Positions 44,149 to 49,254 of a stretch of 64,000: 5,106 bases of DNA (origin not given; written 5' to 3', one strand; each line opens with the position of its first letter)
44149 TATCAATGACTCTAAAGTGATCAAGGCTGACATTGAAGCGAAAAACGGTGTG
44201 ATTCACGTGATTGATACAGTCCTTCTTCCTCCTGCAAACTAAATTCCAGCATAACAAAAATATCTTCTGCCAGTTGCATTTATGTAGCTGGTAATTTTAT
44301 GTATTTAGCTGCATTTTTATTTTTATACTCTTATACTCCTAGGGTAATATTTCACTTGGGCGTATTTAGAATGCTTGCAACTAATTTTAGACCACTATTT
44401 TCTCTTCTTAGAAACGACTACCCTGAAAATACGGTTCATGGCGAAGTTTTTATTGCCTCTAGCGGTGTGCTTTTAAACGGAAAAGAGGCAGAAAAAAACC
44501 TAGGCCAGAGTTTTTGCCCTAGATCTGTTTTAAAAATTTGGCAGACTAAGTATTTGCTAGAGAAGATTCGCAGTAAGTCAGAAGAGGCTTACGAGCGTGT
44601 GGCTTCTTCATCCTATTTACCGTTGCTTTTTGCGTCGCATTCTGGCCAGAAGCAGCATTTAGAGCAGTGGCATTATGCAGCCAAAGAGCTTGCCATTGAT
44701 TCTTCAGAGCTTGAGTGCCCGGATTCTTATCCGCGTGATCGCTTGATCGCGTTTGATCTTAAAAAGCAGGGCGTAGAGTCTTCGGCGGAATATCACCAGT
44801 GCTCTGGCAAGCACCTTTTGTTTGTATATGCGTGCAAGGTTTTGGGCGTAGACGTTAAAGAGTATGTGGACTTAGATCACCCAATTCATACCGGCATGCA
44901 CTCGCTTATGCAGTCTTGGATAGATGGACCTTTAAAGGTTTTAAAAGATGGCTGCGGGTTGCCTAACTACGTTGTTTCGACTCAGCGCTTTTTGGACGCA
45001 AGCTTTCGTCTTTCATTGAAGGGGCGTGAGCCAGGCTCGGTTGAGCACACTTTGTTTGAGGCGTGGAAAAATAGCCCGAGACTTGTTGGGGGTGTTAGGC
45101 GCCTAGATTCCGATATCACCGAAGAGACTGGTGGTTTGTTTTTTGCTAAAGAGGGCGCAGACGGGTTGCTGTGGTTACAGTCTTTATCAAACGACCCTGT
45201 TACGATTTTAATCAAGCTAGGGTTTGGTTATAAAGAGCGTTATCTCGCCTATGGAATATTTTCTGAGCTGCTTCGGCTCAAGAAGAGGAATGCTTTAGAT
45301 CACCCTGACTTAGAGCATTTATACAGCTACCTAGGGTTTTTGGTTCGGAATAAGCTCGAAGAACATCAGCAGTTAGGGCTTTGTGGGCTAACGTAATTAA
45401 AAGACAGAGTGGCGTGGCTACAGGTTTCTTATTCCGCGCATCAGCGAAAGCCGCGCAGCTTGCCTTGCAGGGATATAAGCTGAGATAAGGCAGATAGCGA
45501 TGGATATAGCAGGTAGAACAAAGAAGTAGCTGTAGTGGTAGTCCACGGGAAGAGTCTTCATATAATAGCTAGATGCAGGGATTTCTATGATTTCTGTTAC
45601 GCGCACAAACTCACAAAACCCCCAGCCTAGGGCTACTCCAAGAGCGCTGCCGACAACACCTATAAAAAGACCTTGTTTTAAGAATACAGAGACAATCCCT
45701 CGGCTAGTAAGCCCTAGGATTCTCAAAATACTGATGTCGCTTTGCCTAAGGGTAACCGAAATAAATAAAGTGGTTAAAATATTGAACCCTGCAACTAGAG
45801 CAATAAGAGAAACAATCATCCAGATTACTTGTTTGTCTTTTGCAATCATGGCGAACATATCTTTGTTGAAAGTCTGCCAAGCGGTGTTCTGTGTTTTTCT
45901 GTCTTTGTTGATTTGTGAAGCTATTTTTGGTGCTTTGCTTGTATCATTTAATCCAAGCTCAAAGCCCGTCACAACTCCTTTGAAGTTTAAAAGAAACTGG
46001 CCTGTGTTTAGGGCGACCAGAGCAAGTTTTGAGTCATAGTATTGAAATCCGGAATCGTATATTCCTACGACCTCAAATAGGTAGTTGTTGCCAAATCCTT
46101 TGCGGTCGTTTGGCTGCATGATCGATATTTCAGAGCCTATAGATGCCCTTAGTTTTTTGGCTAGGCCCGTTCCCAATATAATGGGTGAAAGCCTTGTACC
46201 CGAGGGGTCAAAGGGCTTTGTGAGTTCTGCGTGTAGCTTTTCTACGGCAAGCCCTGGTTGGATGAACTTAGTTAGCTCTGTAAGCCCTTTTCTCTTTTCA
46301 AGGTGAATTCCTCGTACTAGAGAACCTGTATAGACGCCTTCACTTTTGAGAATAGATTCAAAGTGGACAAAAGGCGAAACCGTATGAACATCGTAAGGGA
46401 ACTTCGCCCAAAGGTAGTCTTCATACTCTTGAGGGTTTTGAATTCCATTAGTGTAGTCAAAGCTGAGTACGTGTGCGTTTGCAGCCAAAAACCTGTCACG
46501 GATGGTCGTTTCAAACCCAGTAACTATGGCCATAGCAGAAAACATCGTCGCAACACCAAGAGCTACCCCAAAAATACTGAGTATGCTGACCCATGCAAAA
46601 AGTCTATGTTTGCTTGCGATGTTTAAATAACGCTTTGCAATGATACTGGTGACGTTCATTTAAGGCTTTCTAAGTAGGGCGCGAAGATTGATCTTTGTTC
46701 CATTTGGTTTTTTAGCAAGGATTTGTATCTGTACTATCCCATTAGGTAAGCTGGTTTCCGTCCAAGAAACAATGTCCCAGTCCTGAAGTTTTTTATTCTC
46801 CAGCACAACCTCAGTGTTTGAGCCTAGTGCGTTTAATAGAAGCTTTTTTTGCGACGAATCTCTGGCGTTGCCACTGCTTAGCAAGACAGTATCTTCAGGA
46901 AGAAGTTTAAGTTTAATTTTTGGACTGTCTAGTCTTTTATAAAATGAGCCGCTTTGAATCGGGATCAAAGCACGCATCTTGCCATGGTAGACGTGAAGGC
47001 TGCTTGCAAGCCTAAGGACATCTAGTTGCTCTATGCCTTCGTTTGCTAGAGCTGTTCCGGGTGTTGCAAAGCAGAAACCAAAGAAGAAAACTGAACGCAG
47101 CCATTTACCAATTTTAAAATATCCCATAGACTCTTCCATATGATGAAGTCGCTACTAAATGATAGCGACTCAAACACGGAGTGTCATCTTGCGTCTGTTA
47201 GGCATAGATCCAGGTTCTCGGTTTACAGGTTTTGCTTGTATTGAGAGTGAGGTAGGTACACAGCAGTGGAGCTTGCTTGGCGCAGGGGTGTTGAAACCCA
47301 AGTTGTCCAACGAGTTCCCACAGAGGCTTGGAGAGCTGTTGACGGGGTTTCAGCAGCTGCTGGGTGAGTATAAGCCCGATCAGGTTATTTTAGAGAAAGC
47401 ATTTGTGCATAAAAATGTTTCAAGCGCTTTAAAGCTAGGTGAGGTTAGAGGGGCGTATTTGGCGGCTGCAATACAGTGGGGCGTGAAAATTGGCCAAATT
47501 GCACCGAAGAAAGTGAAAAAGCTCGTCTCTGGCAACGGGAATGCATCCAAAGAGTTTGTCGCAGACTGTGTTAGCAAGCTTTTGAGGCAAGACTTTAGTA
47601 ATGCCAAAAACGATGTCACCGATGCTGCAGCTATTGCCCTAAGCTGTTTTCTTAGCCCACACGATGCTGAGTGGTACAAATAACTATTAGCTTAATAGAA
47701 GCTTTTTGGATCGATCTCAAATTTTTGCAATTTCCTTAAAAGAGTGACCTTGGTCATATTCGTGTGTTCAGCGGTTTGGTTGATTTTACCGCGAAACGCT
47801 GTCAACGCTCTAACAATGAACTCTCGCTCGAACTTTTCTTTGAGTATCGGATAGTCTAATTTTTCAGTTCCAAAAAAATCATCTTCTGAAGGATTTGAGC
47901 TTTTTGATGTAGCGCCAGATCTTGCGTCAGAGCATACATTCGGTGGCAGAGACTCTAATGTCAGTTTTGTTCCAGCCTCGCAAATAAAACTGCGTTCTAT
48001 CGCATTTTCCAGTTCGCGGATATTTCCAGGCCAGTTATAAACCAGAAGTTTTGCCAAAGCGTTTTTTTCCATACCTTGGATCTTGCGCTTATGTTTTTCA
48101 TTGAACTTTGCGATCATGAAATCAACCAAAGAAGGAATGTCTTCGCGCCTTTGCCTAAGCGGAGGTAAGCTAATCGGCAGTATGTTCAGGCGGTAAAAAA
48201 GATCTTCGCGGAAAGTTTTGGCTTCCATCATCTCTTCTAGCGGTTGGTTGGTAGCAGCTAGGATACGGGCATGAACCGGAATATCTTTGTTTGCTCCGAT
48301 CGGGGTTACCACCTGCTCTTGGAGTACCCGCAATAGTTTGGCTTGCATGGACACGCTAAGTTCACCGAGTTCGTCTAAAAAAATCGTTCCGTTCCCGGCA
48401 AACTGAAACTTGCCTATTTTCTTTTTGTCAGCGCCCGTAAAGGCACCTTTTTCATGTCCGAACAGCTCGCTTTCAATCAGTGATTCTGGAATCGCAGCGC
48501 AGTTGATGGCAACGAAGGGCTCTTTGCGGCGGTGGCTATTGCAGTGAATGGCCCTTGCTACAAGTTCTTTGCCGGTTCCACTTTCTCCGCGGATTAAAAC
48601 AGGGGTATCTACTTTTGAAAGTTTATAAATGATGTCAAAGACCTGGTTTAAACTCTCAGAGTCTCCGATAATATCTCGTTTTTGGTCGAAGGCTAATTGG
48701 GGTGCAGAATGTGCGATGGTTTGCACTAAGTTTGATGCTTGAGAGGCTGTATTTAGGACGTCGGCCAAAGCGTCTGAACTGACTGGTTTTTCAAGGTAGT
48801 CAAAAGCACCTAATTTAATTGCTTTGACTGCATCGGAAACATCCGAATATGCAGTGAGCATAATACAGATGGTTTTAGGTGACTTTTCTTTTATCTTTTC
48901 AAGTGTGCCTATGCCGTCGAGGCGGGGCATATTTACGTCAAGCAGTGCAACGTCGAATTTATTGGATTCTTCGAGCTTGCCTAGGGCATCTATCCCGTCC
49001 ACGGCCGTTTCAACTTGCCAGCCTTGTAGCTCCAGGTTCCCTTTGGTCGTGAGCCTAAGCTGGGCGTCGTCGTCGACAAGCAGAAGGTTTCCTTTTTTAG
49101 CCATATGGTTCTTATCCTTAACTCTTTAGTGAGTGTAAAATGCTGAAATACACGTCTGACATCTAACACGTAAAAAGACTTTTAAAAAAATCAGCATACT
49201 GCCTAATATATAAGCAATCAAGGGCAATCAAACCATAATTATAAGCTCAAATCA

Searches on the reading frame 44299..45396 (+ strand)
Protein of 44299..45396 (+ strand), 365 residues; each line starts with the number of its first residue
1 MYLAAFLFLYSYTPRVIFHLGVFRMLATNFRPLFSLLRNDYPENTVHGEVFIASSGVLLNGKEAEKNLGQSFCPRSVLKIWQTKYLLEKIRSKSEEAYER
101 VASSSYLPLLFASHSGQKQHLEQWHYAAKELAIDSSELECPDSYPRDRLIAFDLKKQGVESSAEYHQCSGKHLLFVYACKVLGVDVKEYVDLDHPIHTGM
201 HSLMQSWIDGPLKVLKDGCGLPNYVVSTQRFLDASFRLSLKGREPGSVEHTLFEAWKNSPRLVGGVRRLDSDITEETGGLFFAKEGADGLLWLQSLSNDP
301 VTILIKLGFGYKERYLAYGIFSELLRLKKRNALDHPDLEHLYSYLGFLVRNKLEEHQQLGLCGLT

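Call 70: search_protein_families(library=pfam, proteins=[window:44299-45396:+], max_evalue=0.001)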
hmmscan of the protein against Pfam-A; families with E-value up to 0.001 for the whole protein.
window:44299-45396:+ (365 aa): 1 family
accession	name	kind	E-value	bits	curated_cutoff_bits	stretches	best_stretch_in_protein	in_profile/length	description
PF06089.17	Asparaginase_II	-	2.8e-39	135.4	25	1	36-312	3-276/322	L-asparaginase II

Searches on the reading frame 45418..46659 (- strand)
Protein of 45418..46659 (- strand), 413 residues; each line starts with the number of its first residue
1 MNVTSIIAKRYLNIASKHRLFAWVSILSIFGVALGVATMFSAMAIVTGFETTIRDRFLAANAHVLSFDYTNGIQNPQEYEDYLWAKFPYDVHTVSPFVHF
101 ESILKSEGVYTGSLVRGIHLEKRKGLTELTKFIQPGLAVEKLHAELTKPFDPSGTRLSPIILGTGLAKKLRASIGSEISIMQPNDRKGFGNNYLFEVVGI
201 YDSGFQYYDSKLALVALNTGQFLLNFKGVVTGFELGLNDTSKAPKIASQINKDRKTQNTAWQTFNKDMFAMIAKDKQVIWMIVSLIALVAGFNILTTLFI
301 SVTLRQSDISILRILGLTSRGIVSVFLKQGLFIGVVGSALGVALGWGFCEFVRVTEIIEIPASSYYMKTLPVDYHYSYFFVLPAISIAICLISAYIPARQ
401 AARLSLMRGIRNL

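Call 70: search_protein_families(library=pfam, proteins=[window:45418-46659:-], max_evalue=0.001)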
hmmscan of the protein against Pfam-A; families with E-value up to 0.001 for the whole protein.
window:45418-46659:- (413 aa): 2 families
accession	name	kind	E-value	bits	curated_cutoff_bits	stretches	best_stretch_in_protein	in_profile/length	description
PF02687.27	FtsX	-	8e-16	58.6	25.5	1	281-405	2-119/120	FtsX-like permease C-terminal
PF12704.14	MacB_PCD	-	4.7e-12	47.1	27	1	25-251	1-205/207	MacB-like periplasmic core domain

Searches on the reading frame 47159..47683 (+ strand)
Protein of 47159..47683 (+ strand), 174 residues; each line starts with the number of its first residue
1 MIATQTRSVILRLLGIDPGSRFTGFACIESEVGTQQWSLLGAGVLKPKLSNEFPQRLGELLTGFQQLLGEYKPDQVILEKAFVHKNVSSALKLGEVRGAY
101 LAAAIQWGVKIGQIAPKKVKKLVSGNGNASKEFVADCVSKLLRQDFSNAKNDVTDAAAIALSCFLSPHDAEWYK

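Call 70: search_protein_families(library=pfam, proteins=[window:47159-47683:+], max_evalue=0.001)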
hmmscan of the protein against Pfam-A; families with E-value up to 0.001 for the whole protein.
window:47159-47683:+ (174 aa): 1 family
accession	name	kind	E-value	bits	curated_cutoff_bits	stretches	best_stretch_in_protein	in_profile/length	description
PF02075.23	RuvC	-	5.7e-32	111.1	22.2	1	14-161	2-146/148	Crossover junction endodeoxyribonuclease RuvC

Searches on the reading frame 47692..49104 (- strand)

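Call 70: search_protein_families(library=pfam, proteins=[window:47692-49104:-], max_evalue=0.001)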
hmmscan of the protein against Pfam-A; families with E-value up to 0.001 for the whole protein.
window:47692-49104:- (470 aa): 7 families
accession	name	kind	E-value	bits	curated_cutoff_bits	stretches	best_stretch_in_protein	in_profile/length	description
PF00158.32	Sigma54_activat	-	4.5e-70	235.1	20.2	1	145-311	1-167/168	Sigma-54 interaction domain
PF00072.30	Response_reg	-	1.2e-26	93.5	30.2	1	8-117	2-110/111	Response regulator receiver domain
PF25601.1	AAA_lid_14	-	2.1e-24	85.6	27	1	317-400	1-84/87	AAA+ ATPase lid domain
PF14532.12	Sigma54_activ_2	-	2.3e-20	73.7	25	1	146-316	1-138/138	Sigma-54 interaction domain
PF02954.25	HTH_8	-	3.1e-06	27.2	22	1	423-462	3-42/42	Bacterial regulatory protein, Fis family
PF07728.20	AAA_5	-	0.00011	22.6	22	0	168-288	1-124/139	AAA domain (dynein-related subfamily)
PF00004.35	AAA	-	0.0004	21.3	21.2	0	169-288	1-111/131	ATPase family associated with various cellular activities (AAA)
